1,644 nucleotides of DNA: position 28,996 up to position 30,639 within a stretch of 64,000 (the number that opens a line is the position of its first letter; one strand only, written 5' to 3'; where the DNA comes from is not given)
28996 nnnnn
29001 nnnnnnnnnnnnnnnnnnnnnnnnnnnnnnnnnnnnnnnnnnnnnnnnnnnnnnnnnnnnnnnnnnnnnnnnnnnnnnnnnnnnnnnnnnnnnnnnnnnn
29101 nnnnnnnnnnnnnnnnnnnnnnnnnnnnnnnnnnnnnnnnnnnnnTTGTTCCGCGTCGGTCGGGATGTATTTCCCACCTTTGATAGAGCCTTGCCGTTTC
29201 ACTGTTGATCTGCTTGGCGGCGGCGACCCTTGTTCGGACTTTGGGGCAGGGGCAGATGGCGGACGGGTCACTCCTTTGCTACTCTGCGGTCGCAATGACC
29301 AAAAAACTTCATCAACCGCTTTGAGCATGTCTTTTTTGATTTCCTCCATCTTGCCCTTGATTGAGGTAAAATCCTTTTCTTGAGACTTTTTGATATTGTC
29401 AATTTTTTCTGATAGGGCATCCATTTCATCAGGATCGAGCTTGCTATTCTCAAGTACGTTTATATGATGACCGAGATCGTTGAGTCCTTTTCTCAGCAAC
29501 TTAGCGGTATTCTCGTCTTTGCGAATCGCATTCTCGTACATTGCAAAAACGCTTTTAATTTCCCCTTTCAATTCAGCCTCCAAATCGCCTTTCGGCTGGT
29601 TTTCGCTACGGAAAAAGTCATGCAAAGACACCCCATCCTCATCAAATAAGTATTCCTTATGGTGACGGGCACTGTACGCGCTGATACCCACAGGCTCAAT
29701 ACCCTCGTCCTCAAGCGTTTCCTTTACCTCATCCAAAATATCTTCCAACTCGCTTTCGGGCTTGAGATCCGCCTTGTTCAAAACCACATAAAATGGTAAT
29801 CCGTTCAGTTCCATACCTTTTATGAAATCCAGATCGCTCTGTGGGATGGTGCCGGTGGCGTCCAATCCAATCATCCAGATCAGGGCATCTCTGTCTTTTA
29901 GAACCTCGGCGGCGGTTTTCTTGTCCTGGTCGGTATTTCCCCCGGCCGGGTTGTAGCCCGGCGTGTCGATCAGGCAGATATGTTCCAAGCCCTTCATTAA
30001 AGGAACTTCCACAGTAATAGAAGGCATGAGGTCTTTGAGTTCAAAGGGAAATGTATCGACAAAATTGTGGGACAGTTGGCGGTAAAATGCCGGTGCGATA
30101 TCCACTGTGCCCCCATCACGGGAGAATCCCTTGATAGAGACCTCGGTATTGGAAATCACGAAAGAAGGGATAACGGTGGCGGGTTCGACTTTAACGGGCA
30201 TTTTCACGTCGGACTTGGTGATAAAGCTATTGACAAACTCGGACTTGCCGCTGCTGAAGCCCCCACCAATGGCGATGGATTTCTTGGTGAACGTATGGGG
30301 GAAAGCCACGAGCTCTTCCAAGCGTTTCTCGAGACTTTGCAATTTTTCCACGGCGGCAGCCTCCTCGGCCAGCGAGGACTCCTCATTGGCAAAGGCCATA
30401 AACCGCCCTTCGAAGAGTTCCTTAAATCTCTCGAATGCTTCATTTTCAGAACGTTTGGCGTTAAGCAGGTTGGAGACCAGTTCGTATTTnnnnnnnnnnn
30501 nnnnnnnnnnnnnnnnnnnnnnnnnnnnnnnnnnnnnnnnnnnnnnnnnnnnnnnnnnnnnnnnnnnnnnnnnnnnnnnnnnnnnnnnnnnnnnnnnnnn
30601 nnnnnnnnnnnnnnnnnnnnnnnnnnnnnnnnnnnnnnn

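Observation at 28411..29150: Triple ComEA-like HhH module at the C-terminus of a dynamin-like protein; the middle copy is degenerate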

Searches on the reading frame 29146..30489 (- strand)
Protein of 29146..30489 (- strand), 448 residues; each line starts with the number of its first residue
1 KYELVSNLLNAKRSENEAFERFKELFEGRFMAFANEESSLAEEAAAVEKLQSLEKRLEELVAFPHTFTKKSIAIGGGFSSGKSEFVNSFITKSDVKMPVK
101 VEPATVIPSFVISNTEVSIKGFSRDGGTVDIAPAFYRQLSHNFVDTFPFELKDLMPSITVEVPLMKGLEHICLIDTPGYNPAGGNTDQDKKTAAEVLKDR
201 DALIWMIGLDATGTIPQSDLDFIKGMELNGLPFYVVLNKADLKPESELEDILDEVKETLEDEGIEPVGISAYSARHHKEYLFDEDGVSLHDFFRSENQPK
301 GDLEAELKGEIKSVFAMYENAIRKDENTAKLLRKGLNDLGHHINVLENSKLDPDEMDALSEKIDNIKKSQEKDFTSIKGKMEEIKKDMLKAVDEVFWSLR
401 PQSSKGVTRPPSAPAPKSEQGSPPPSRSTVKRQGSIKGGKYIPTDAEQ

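Call 10: search_protein_families(library=pfam, proteins=[window:29146-30489:-], max_evalue=0.1)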
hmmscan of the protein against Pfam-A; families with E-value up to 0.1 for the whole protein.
seq(448 aa): 7 families
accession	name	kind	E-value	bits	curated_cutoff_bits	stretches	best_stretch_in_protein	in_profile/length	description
PF00350.29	Dynamin_N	-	1.6e-06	28.7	27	1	72-239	1-167/168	Dynamin family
PF01926.29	MMR_HSR1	-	0.00012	22.6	21.9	1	72-239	2-113/113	50S ribosome-binding GTPase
PF00009.33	GTP_EFTU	-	0.00018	21.6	26.5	1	168-289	68-151/188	Elongation factor Tu GTP binding domain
PF03029.23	ATP_bind_1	-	0.0035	17.6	27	0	171-253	93-181/240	Conserved hypothetical ATP binding protein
PF03193.22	RsgA_GTPase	-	0.016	15.4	30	0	226-274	49-94/174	RsgA GTPase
PF07536.20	HWE_HK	-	0.025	15.7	22.8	0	5-55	13-63/83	HWE histidine kinase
PF03255.19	ACCA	-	0.064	12.9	23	0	355-414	7-66/310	Acetyl co-enzyme A carboxylase carboxyltransferase-like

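Call 11: find_homologous_proteins(query=window:29284-30489:-)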
Query seq(402 aa) (402 aa): 703 proteins with E <= 0.001 among 8000 candidates; the best 120 are listed.
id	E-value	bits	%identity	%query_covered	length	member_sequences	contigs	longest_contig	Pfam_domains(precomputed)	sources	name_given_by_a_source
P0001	2.3e-191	654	77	100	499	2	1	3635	PF01926.30,PF00350.30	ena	-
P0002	9.4e-185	632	75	100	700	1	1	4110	PF00350.30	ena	-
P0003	2.0e-166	572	68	100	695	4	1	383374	PF12826.14,PF06514.18,PF04760.22,PF12836.14,PF00350.30,PF14579.13,PF00633.30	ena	-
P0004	5.7e-164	564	67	100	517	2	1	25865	PF00350.30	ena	-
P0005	1.3e-161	556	68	100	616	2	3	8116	PF01926.30,PF12836.14,PF00350.30,PF00009.34,PF00633.30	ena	-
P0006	5.2e-161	554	60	100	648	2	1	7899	PF00350.30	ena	-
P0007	5.2e-160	551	61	100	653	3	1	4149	PF00350.30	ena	-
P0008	1.1e-159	550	61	100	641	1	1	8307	-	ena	-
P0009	3.1e-154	532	70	93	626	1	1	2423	PF04760.22,PF12836.14,PF00633.30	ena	-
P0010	1.7e-149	516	59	100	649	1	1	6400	PF12836.14,PF00350.30,PF00009.34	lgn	-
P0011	1.8e-149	516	62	99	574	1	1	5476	PF01926.30,PF13606.13,PF13857.13,PF00350.30,PF12796.14,PF00023.37,PF00009.34,PF13637.13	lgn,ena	-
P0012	2.9e-146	506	63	100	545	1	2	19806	-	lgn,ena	-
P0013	3.3e-146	505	57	99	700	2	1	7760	PF12836.14,PF00350.30,PF00633.30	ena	-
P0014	9.1e-146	504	57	100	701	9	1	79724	PF12836.14,PF00350.30,PF00633.30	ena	-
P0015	1.5e-145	503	61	99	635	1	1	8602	PF01926.30,PF13606.13,PF13857.13,PF00350.30,PF12796.14,PF00023.37,PF13637.13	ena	-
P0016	6.6e-144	498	55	100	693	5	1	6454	PF12826.14,PF12836.14,PF00350.30,PF00633.30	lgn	-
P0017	9.1e-143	494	56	100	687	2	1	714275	PF12836.14,PF00350.30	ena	-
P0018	1.2e-141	490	55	100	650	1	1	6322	PF12836.14,PF00350.30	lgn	-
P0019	1.1e-140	487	62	100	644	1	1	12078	PF24423.3,PF00350.30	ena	-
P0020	1.3e-140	487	56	100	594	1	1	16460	PF00350.30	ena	-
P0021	3.7e-140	486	59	99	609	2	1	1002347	PF13606.13,PF13857.13,PF00350.30,PF12796.14,PF00023.37,PF13637.13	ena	-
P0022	6.5e-140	485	59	99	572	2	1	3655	PF13606.13,PF13857.13,PF00350.30,PF12796.14,PF00023.37,PF13637.13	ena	-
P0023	2.7e-139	483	62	100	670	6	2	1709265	PF01926.30,PF00350.30,PF24161.2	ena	-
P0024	8.2e-139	481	60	99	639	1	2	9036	PF01926.30,PF13606.13,PF13857.13,PF00350.30,PF12796.14,PF00023.37,PF00009.34,PF13637.13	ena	-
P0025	1.3e-138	480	59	99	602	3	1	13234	PF01926.30,PF13606.13,PF13857.13,PF00350.30,PF12796.14,PF00023.37,PF00009.34,PF13637.13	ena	-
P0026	2.1e-138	480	59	99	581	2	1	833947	PF13606.13,PF13857.13,PF00350.30,PF12796.14,PF00023.37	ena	-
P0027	2.3e-138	480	59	99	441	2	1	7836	PF00350.30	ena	-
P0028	5.2e-138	478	59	99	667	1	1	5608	PF13606.13,PF13857.13,PF00350.30,PF12796.14,PF00023.37,PF00009.34,PF13637.13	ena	-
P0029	6.0e-138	478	58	99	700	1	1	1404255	PF13606.13,PF13857.13,PF00350.30,PF12796.14,PF00023.37,PF13637.13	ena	-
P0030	1.1e-137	477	58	99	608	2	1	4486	PF01926.30,PF13606.13,PF13857.13,PF00350.30,PF12796.14,PF00023.37,PF00009.34,PF13637.13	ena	-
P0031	1.6e-137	477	59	99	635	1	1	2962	PF01926.30,PF13606.13,PF13857.13,PF00350.30,PF12796.14,PF00023.37,PF00009.34,PF13637.13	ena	-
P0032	3.0e-137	476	58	99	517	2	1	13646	PF13606.13,PF00350.30,PF12796.14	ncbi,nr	ncbi:MAG: ankyrin repeat domain-containing protein, partial [Gemmatimonadota bacterium]|nr:ankyrin r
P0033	1.2e-135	471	58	99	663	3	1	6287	PF13606.13,PF13857.13,PF00350.30,PF12796.14,PF00023.37,PF13637.13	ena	-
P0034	7.3e-135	468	59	99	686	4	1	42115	PF13606.13,PF13857.13,PF00350.30,PF12796.14,PF00023.37,PF13637.13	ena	-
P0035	1.0e-133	464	57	99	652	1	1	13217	PF13606.13,PF13857.13,PF00350.30,PF12796.14,PF00023.37,PF13637.13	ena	-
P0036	3.3e-133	463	58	99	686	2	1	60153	PF13606.13,PF13857.13,PF00350.30,PF12796.14,PF00023.37,PF13637.13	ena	-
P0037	3.9e-133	462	53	100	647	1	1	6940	PF00350.30,PF24161.2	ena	-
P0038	9.4e-133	461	57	99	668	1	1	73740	PF13606.13,PF13857.13,PF00350.30,PF12796.14,PF00023.37,PF13637.13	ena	-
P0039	1.3e-132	461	58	99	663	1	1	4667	PF01926.30,PF13606.13,PF13857.13,PF00350.30,PF12796.14,PF00023.37,PF00009.34,PF13637.13,PF24521.3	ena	-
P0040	4.5e-132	459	59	100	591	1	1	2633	PF00350.30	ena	-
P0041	2.9e-129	450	53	100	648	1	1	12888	PF00350.30,PF24161.2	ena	-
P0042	1.2e-127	444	62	86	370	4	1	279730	PF00350.30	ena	-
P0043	1.4e-127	444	56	99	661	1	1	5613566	PF13606.13,PF13857.13,PF00350.30,PF12796.14,PF00023.37,PF13637.13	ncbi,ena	-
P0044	6.4e-125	435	62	85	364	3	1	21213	PF00350.30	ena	-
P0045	1.5e-124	434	54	99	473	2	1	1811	PF01926.30,PF00350.30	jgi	-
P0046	4.8e-124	433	53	99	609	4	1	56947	PF01926.30,PF04760.22,PF12836.14,PF00350.30,PF00633.30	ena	-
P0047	7.6e-122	425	54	97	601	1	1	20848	PF13606.13,PF13857.13,PF00350.30,PF12796.14,PF00023.37,PF13637.13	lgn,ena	-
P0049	6.8e-115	402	57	92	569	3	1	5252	PF13606.13,PF13857.13,PF00350.30,PF12796.14,PF00023.37,PF13637.13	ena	-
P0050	1.0e-109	385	70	65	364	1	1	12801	PF00350.30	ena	-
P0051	1.2e-107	379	67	65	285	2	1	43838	PF00350.30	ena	-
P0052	6.1e-104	366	71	57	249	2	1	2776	PF00350.30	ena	-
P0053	1.2e-102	362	68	61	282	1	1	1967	PF01926.30,PF00350.30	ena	-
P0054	2.3e-100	355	74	55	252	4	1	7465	PF00350.30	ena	-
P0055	6.0e-98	347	46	98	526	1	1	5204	PF00350.30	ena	-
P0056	2.7e-97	344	85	49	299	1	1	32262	-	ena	-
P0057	1.4e-96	342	46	99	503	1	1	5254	PF00350.30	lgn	-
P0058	3.3e-96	341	45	99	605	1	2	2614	PF00350.30,PF03144.32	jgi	jgi:GTP-binding protein EngB required for normal cell division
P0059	6.2e-96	340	46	96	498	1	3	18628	PF00350.30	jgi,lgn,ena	-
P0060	8.5e-96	340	45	99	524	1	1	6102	PF00350.30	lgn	-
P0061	1.3e-94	336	50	80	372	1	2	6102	PF01926.30,PF00350.30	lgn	-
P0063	1.7e-93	332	44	99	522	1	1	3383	PF00350.30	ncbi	ncbi:MAG: dynamin family protein [Candidatus Muiribacteriota bacterium]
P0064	6.0e-93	330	44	99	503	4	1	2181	PF00350.30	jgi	jgi:hypothetical protein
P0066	2.4e-92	328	43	99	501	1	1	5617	PF00350.30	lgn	-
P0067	2.5e-92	328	48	92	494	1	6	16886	PF00350.30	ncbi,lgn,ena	-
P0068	2.6e-92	328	45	99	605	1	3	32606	PF00350.30,PF03144.32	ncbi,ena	-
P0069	1.1e-91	326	45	99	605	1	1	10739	PF00350.30,PF03144.32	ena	-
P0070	1.5e-90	322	45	97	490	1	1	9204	PF00350.30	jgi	jgi:hypothetical protein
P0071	2.4e-90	322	45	99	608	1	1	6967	PF00350.30,PF03144.32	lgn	-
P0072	2.0e-89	319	42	100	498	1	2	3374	PF00350.30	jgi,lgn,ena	-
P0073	2.4e-89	318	44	84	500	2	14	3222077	PF01926.30,PF00350.30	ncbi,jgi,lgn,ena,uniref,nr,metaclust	ncbi:GTP-binding protein HSR1-related protein [Denitrovibrio acetiphilus DSM 12809]|jgi:GTP1/Obg fam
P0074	3.8e-88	314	43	100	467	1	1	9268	PF00350.30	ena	-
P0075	7.8e-88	313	46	83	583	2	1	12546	PF00350.30,PF24161.2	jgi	-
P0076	3.0e-87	311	43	98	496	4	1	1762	PF01926.30,PF00350.30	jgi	-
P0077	2.7e-86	308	40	99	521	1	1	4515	PF00350.30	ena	-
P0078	3.5e-86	308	42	99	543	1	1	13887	PF00350.30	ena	-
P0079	6.7e-86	307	45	84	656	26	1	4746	PF01926.30,PF00350.30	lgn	-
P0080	1.2e-85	306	46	84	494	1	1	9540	PF00350.30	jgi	-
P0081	1.4e-85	306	43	99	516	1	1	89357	PF00350.30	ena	-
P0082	3.3e-85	305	42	99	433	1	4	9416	PF01926.30,PF00350.30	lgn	-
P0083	5.2e-85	304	41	100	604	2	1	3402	PF00350.30,PF24161.2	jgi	-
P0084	6.8e-85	304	42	84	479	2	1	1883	PF00350.30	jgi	jgi:GTPase SAR1 family protein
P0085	1.6e-84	302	44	84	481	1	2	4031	PF00350.30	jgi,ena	-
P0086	5.1e-84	301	41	99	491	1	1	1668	PF00350.30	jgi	-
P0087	6.9e-84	300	44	84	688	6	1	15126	PF00350.30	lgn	-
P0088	7.2e-84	300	44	84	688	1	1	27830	PF00350.30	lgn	-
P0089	7.5e-84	300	44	84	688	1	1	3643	PF00350.30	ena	-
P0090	1.8e-83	299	43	85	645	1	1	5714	PF00350.30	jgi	-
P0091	2.4e-83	299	42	99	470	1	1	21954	PF00350.30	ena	-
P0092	2.6e-83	298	51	69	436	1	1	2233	PF00350.30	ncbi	-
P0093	2.6e-83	298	46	81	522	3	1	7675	PF01926.30,PF00350.30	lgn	-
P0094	2.7e-83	298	44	84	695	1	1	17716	PF00350.30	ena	-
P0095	4.1e-83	298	44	84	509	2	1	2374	PF00350.30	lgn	-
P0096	6.0e-83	297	45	84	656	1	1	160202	PF01926.30,PF00350.30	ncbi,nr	ncbi:dynamin family protein [Pseudomonas cichorii]|nr:dynamin family protein [Pseudomonas cichorii]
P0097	6.6e-83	297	42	97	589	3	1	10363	PF01926.30,PF00350.30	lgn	-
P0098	1.0e-82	296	43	84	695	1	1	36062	PF00350.30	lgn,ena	-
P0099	1.1e-82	296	43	99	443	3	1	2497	PF00350.30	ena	-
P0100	1.4e-82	296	47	81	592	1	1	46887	PF00350.30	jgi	jgi:hypothetical protein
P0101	1.8e-82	296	41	98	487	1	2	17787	PF01926.30,PF00350.30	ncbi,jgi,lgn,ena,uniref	uniref:Dynamin N-terminal domain-containing protein n=1 Tax=Fervidobacterium pennivorans TaxID=93466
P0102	2.1e-82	295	40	100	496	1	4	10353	PF01926.30,PF00350.30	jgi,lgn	-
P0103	2.4e-82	295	40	99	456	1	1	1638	PF00350.30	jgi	-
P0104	2.6e-82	295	43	84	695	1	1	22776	PF00350.30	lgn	-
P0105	2.6e-82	295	43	84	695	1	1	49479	PF00350.30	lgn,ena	-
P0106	2.6e-82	295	43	84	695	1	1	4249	PF00350.30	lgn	-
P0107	3.1e-82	295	41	99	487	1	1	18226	PF00350.30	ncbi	-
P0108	3.7e-82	295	44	84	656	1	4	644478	PF01926.30,PF00350.30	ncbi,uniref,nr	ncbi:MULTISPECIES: dynamin family protein [Pseudomonas]|uniref:Dynamin family protein n=1 Tax=Pseudo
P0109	6.2e-82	294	44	84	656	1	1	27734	PF01926.30,PF00350.30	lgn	-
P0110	6.3e-82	294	44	84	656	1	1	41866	PF01926.30,PF00350.30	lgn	-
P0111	7.7e-82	294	44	84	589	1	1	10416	PF00350.30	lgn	-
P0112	1.7e-81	292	41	99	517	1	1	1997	PF01926.30,PF00350.30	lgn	-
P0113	2.5e-81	292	44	84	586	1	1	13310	PF01926.30,PF00350.30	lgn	-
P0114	3.0e-81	292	43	86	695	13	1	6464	PF00350.30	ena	-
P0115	3.3e-81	292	40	98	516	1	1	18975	PF01926.30,PF00350.30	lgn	-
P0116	3.5e-81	291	42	91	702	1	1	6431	PF01926.30,PF00350.30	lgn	-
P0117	3.5e-81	291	44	80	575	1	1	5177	PF00350.30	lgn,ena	-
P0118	3.6e-81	291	45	84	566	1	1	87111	PF01926.30,PF00350.30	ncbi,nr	ncbi:MAG: dynamin family protein [Dechloromonas sp.]|nr:dynamin family protein [Dechloromonas sp.]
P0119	3.6e-81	291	45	84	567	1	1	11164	PF01926.30,PF00350.30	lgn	-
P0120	4.7e-81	291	45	80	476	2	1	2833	PF00350.30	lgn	-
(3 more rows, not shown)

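Call 16: find_encoding_contigs(protein=P0003, flank=8000, max_places=3)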
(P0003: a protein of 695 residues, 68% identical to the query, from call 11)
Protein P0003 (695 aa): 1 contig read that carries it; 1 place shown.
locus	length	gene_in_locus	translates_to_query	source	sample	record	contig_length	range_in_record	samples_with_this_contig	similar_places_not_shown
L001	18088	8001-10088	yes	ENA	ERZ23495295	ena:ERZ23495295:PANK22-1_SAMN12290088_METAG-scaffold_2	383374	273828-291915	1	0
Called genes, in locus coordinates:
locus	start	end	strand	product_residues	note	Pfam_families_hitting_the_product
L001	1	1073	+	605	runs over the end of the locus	PF13625:Helicase_C_3 (weak)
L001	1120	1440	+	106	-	PF01909:NTP_transf_2, PF18765:Polbeta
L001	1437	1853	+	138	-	PF05168:HEPN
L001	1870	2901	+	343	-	PF00144:Beta-lactamase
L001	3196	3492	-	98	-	PF16277:DUF4926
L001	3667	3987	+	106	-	-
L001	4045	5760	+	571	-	PF00350:Dynamin_N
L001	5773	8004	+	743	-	PF00009:GTP_EFTU (faint), PF00350:Dynamin_N, PF01926:MMR_HSR1 (faint)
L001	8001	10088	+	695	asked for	PF06514:PsbU (faint), PF00350:Dynamin_N (weak), PF04760:IF2_N (weak), PF12826:HHH_2 (faint), PF12836:HHH_3, PF14579:HHH_6 (faint), PF00633:HHH (faint), PF12836:HHH_3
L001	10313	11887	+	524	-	PF13401:AAA_22, PF14516:AAA_35 (weak)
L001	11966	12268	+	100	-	-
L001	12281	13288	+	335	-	PF07687:M20_dimer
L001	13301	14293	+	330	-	PF00107:ADH_zinc_N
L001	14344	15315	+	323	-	PF00135:COesterase, PF20434:BD-FAE, PF07859:Abhydrolase_3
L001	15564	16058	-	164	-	-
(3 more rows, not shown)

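Call 21: find_encoding_contigs(protein=P0056, flank=10000, max_places=3)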
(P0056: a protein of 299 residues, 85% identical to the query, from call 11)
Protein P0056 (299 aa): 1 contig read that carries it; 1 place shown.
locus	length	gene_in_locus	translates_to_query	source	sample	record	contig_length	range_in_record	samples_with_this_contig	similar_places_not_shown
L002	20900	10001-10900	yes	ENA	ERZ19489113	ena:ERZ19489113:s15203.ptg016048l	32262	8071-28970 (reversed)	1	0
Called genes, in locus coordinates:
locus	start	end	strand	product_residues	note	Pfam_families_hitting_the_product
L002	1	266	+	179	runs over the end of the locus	-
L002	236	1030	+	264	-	PF07940:Hepar_II_III_C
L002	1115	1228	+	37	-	-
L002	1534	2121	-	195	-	PF07926:TPR_MLP1_2 (weak)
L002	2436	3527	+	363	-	PF01408:GFO_IDH_MocA, PF22725:GFO_IDH_MocA_C3, PF02894:GFO_IDH_MocA_C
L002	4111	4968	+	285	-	PF00350:Dynamin_N, PF01926:MMR_HSR1 (faint)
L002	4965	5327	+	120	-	-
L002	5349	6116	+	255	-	-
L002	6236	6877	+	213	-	PF00350:Dynamin_N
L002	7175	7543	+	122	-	-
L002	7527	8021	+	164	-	-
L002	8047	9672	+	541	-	-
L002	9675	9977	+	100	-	-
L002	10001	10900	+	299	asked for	-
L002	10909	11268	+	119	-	PF12836:HHH_3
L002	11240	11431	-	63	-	-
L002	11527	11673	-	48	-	-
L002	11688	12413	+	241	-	PF04909:Amidohydro_2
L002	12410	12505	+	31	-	-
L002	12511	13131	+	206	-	PF01138:RNase_PH, PF03725:RNase_PH_C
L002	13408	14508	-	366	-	PF07690:MFS_1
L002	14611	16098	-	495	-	PF00884:Sulfatase, PF01663:Phosphodiest (faint), PF02995:DUF229 (weak), PF16347:SGSH_C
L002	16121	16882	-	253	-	PF18290:Nudix_hydro, PF00293:NUDIX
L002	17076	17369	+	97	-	-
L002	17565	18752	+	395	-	PF01041:DegT_DnrJ_EryC1 (faint), PF03841:SelA, PF00266:Aminotran_5 (weak)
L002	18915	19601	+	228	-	PF13189:Cytidylate_kin2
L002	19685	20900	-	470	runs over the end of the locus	PF02812:ELFV_dehydrog_N, PF00208:ELFV_dehydrog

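Call 22: find_encoding_contigs(protein=P0002, flank=10000, max_places=3)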
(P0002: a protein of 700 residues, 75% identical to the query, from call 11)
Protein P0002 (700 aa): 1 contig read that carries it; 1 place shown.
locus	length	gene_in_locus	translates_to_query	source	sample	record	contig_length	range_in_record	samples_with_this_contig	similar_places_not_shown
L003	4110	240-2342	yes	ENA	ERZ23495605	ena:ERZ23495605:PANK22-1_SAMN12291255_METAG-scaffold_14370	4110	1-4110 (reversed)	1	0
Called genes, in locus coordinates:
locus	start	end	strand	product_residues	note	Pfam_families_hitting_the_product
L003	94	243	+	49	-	-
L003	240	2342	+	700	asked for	PF00350:Dynamin_N (weak)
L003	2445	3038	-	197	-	-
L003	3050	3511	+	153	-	-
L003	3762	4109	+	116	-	?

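Call 66: fold_search(model_id=the predicted structure, library=pdb)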
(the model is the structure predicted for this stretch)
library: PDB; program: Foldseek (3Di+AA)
matches with E <= 10: 885; with E <= 0.001: 239
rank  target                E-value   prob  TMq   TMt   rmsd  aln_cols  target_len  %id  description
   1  2j69_A                6.8e-12  1.00  0.39  0.26  15.1       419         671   14  Bacterial dynamin-like protein BDLP (released 2006-12-04)
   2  5gnr                  2.3e-11  1.00  0.38  0.39  11.6       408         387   14  the structure of mini-MFN1 K88A in complex with GDP (released 2016-11-23)
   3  5gof                  2.6e-11  1.00  0.40  0.41  12.8       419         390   16  Truncated mitofusin-1, GTP-bound (released 2017-01-25)
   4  6j73_B                3.8e-11  1.00  0.42  0.33  10.2       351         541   18  Crystal structure of IniA from Mycobacterium smegmatis (released 2019-09-11)
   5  6j72                  4.5e-11  1.00  0.40  0.30  24.9       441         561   16  Crystal structure of IniA from Mycobacterium smegmatis with GTP bound (released 2019-09-11)
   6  5gom_A                4.7e-11  1.00  0.40  0.39  12.6       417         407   16  Truncated mitofusin-1, transition-like state (released 2017-02-01)
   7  5gom_B                4.7e-11  1.00  0.39  0.39  12.9       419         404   14  Truncated mitofusin-1, transition-like state (released 2017-02-01)
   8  6j73_A                5.0e-11  1.00  0.41  0.32  24.9       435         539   16  Crystal structure of IniA from Mycobacterium smegmatis (released 2019-09-11)
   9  6jfm_B                7.8e-11  1.00  0.42  0.41  11.3       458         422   14  Mitofusin2 (MFN2)_T111D (released 2019-11-13)
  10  5goe                  1.2e-10  1.00  0.37  0.39  13.2       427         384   15  Truncated mitofusin-1, GDP-bound (released 2017-01-25)
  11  5go4                  1.3e-10  1.00  0.39  0.38  12.7       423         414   16  Truncated mitofusin-1, nucleotide-free (released 2017-01-25)
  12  6jfl_C                2.5e-10  1.00  0.43  0.42  11.0       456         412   13  Nucleotide-free Mitofusin2 (MFN2) (released 2019-11-13)
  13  5gnt                  2.5e-10  1.00  0.38  0.40  12.7       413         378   14  BDLP-like folding of Mitofusin 1 (released 2016-11-23)
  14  6jfl_D                2.5e-10  1.00  0.40  0.39  11.8       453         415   14  Nucleotide-free Mitofusin2 (MFN2) (released 2019-11-13)
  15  5owv_C                2.6e-10  1.00  0.41  0.29   9.1       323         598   21  An oligomerised bacterial dynamin pair provides a mechanism for the long-range sensing and tethering of membranes (released 2018-09-05)
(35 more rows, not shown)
